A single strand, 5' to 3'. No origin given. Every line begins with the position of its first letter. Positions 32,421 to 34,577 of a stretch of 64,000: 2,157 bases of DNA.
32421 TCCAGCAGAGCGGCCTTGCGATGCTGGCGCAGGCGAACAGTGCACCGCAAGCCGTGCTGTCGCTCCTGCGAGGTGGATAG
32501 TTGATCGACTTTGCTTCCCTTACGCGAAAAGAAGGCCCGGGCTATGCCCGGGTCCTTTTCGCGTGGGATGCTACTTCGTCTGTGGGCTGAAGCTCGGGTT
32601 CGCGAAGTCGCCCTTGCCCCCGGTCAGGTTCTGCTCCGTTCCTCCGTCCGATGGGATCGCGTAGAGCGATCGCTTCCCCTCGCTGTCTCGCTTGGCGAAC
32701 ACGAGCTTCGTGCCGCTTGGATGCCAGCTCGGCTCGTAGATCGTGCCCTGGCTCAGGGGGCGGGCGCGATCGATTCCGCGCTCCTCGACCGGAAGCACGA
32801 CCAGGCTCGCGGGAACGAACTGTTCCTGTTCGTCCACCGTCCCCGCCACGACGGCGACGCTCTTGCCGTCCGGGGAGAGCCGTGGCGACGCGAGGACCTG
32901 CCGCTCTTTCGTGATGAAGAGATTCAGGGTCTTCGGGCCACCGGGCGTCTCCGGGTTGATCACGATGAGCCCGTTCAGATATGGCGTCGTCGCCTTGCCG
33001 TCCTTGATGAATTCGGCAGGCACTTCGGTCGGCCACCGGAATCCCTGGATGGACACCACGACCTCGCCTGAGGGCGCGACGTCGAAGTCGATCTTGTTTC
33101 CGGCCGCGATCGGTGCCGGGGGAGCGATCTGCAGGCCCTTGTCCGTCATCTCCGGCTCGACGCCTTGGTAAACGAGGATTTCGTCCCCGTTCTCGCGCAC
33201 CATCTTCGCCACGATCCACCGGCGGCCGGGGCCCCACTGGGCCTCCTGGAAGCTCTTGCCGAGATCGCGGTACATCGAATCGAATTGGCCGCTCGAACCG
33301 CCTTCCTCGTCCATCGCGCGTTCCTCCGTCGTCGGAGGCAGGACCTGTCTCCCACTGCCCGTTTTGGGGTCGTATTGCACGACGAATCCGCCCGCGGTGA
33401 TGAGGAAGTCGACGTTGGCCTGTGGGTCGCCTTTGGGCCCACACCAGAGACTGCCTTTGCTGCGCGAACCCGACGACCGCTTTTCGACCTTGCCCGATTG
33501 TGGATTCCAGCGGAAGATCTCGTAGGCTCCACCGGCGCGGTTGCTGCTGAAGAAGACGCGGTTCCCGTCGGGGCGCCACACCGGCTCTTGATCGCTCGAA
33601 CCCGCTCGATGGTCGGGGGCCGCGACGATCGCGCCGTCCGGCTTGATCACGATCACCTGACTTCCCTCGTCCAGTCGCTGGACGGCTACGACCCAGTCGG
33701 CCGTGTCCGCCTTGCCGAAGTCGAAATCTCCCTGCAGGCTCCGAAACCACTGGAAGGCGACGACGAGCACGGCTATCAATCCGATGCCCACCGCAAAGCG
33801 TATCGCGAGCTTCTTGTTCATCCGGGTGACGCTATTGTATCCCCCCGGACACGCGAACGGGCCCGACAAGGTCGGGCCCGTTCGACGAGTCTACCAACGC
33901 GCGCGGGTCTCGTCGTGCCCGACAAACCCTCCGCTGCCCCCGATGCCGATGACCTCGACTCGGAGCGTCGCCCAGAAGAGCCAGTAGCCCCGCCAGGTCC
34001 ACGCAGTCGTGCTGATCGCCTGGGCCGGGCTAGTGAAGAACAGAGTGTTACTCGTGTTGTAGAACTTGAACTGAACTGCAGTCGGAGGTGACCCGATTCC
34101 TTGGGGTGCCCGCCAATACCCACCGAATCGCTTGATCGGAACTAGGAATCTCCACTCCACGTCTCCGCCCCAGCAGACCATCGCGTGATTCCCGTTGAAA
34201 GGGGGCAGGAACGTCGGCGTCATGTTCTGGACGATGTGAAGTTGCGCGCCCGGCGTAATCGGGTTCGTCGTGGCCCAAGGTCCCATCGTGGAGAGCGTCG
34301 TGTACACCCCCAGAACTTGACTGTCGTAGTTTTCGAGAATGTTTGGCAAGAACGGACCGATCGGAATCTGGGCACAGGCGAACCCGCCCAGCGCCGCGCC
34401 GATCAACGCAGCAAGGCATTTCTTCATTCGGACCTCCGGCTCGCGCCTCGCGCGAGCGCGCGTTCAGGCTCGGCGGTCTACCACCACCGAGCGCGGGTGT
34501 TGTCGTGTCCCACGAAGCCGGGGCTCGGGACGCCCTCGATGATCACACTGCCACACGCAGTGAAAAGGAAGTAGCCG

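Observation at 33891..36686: Tandem array of five paralogous secreted ~175-aa proteins of an unrecognised family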

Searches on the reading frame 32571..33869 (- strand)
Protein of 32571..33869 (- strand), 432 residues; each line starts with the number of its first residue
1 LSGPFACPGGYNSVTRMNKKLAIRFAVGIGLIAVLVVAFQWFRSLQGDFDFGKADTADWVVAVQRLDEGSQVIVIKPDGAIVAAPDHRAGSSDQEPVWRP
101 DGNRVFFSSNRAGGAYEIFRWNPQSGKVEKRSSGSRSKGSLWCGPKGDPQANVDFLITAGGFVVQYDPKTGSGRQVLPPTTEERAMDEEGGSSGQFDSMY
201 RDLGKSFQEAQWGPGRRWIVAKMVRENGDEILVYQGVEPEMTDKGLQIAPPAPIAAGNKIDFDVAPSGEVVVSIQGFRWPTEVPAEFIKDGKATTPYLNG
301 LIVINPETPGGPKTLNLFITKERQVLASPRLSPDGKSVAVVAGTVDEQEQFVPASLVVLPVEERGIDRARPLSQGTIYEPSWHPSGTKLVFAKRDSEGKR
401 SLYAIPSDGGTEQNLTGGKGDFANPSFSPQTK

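Call 4: search_protein_families(library=pfam, proteins=[window:32571-33869:-], max_evalue=1)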
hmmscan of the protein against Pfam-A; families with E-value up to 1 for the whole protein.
window:32571-33869:- (432 aa): 3 families
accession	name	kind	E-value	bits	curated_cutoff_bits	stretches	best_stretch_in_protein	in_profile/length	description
PF07676.18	PD40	-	1.9e-12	47.2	20.9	2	93-120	11-38/38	WD40-like Beta Propeller Repeat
PF10647.15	Gmad1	-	0.0045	17.3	20.5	1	323-389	22-78/251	Lipoprotein LpqB beta-propeller domain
PF21003.3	NucS_N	-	0.0063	16.9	23.9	1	64-105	21-58/100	Endonuclease NucS N-terminal PH-like domain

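Call 5: search_protein_families(library=ncbifam, proteins=[window:32571-33869:-], max_evalue=1)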
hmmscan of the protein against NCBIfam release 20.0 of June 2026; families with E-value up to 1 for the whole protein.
window:32571-33869:- (432 aa): 6 families
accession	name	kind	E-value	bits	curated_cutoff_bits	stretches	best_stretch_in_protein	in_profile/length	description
TIGR02800.1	propeller_TolB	equivalog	2.7e-15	56.2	343.15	2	319-431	230-334/418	Tol-Pal system beta propeller repeat protein TolB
NF033523.0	lasso_peptidase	equivalog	6.4e-10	38.4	400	2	54-130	44-126/638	Atxe2 family lasso peptide isopeptidase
NF053518.1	DipepPtdsDpp5Prph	equivalog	2.9e-05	22.8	900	1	327-431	15-117/655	dipeptidyl-peptidase Dpp5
NF002183.0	PRK01029.1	equivalog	6.9e-05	22.1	405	1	375-430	281-337/429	Tol-Pal system protein TolB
NF007180.0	PRK09612.1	equivalog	0.06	12.9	265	1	212-275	48-110/238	50S ribosomal protein L2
NF003270.0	PRK04247.1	equivalog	0.11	11.5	216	1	63-107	43-83/250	endonuclease NucS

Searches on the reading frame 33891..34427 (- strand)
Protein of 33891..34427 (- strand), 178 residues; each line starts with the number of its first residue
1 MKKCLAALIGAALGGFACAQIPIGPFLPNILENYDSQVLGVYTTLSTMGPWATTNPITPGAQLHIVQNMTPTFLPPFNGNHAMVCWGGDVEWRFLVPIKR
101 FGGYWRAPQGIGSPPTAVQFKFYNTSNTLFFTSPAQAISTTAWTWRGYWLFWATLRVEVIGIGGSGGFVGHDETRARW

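Call 4: search_protein_families(library=pfam, proteins=[window:33891-34427:-], max_evalue=1)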
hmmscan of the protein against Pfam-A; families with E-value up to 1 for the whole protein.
window:33891-34427:- (178 aa): 0 families

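Call 5: search_protein_families(library=ncbifam, proteins=[window:33891-34427:-], max_evalue=1)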
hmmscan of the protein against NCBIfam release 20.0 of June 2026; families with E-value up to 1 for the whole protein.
window:33891-34427:- (178 aa): 0 families

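Call 6: find_homologous_proteins(query=A1, max_evalue=0.001)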
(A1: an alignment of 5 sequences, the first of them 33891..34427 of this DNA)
Query A1 (5 sequences) (178 aa, profile of the alignment): 8 proteins with E <= 0.001 among 5828 candidates.
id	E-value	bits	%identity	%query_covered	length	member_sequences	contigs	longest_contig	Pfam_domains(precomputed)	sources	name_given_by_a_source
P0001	1.4e-88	313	43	100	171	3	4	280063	-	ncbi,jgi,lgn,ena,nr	ncbi:MAG TPA: hypothetical protein PLH94_01610 [Fimbriimonadaceae bacterium]|nr:hypothetical protein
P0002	2.3e-88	312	43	100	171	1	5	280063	-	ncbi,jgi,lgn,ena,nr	ncbi:MAG TPA: hypothetical protein PLH94_01605 [Fimbriimonadaceae bacterium]|nr:hypothetical protein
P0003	1.2e-84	300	44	100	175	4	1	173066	-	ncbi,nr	ncbi:MAG TPA: hypothetical protein PLH94_01615 [Fimbriimonadaceae bacterium]|nr:hypothetical protein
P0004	8.4e-80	284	43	100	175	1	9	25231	-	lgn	-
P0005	3.3e-79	283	100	100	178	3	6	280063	-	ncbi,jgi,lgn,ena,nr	ncbi:MAG TPA: hypothetical protein PLH94_01600 [Fimbriimonadaceae bacterium]|nr:hypothetical protein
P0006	1.4e-77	277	43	98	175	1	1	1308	-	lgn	-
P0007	1.5e-34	137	37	98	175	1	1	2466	-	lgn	-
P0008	2.8e-25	107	34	99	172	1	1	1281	-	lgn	-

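Call 7: search_solved_structures(query=A1, max_evalue=10)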
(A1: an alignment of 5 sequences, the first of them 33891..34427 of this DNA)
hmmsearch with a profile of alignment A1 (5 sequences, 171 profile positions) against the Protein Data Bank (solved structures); distinct sequences matched with E-value up to 10: 0.
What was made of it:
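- No curated family: Pfam, NCBIfam and PDB sequences give 0 hits (calls 4, 5, 7).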

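Call 13: find_encoding_contigs(protein=P0007, flank=10000)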
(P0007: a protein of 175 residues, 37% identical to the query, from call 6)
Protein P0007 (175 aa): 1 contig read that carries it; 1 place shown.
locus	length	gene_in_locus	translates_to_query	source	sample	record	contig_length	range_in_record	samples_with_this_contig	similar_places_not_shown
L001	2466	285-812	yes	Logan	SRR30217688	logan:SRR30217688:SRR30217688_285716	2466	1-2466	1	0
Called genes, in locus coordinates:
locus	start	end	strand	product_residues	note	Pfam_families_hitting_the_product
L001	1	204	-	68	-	?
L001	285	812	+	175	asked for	-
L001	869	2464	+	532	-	?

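Call 14: find_encoding_contigs(protein=P0004, flank=10000)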
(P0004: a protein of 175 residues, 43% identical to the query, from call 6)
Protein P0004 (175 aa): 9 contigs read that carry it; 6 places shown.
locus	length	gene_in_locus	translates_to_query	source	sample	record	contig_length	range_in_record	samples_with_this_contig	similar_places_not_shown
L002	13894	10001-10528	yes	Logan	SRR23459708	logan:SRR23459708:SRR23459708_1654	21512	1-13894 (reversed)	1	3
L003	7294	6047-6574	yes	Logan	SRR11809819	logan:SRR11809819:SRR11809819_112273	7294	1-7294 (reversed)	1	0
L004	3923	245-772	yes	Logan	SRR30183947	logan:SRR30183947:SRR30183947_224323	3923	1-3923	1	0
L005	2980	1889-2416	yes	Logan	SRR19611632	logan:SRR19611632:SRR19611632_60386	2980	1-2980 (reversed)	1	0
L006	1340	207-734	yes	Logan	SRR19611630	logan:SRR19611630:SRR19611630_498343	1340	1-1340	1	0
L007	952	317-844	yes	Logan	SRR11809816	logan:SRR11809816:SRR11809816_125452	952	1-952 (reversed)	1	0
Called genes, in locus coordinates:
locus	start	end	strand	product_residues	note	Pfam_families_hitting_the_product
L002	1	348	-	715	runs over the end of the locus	-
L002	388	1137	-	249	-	PF13489:Methyltransf_23, PF08241:Methyltransf_11, PF08242:Methyltransf_12, PF13649:Methyltransf_25, PF13847:Methyltransf_31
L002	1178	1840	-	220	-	PF00072:Response_reg, PF00196:GerE, PF08281:Sigma70_r4_2 (weak)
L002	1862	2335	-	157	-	PF01475:FUR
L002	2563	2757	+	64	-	-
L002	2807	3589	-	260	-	PF12804:NTP_transf_3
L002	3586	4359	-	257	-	PF01925:TauE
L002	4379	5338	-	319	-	PF01145:Band_7, PF13421:Band_7_1 (weak)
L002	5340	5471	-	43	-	-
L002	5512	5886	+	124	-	PF07883:Cupin_2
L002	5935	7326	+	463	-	PF01134:GIDA, PF07992:Pyr_redox_2 (faint)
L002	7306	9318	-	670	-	PF22745:Nlig-Ia, PF01653:DNA_ligase_aden, PF03120:OB_DNA_ligase, PF03119:DNA_ligase_ZBD, PF14520:HHH_5 (faint), PF12826:HHH_2, PF00533:BRCT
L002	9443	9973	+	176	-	-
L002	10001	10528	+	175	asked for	-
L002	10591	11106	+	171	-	-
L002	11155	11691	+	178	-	-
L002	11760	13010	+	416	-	PF26550:Tricorn_2nd (faint), PF26549:Tricorn_N (faint), PF07676:PD40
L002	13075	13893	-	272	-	?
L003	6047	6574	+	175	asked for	-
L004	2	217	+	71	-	?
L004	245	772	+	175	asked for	-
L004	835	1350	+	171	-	-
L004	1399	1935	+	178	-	-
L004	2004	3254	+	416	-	PF26550:Tricorn_2nd (faint), PF26549:Tricorn_N (faint), PF07676:PD40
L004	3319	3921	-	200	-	?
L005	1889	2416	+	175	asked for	-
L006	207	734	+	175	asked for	-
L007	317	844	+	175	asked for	-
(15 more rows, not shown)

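Call 16: find_encoding_contigs(protein=P0008, flank=10000)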
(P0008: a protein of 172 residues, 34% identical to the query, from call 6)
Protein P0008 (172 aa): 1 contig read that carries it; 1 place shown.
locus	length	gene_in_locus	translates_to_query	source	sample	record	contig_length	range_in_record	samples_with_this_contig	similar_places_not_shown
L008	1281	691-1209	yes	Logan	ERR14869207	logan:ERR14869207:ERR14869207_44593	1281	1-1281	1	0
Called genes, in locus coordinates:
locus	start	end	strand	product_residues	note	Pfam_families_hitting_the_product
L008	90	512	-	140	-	PF03013:Pyr_excise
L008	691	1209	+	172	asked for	-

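Call 39: find_related_loci(query=A1, collection=genome_contigs, flank=8000)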
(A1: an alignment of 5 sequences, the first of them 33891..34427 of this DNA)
Query A1 (178 aa) in genome_contigs; peptide patterns used: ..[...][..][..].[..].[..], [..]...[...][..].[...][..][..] (x = any residue, [..] = any of these).
56 stretches matched a pattern, but none encodes a relative of the query by tblastn (E <= 1e-3).

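Call 66: find_related_loci(query=A1, collection=metagenome_contigs, flank=6000)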
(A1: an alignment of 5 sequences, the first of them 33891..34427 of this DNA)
Query A1 (178 aa) in metagenome_contigs; peptide patterns used: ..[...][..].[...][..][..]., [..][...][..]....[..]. (x = any residue, [..] = any of these).
259 stretches matched a pattern, but none encodes a relative of the query by tblastn (E <= 1e-3).
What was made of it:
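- Tried and rejected: With A1 it returned no confirmed relative in genome_contigs (call 39) or metagenome_contigs (call 66).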
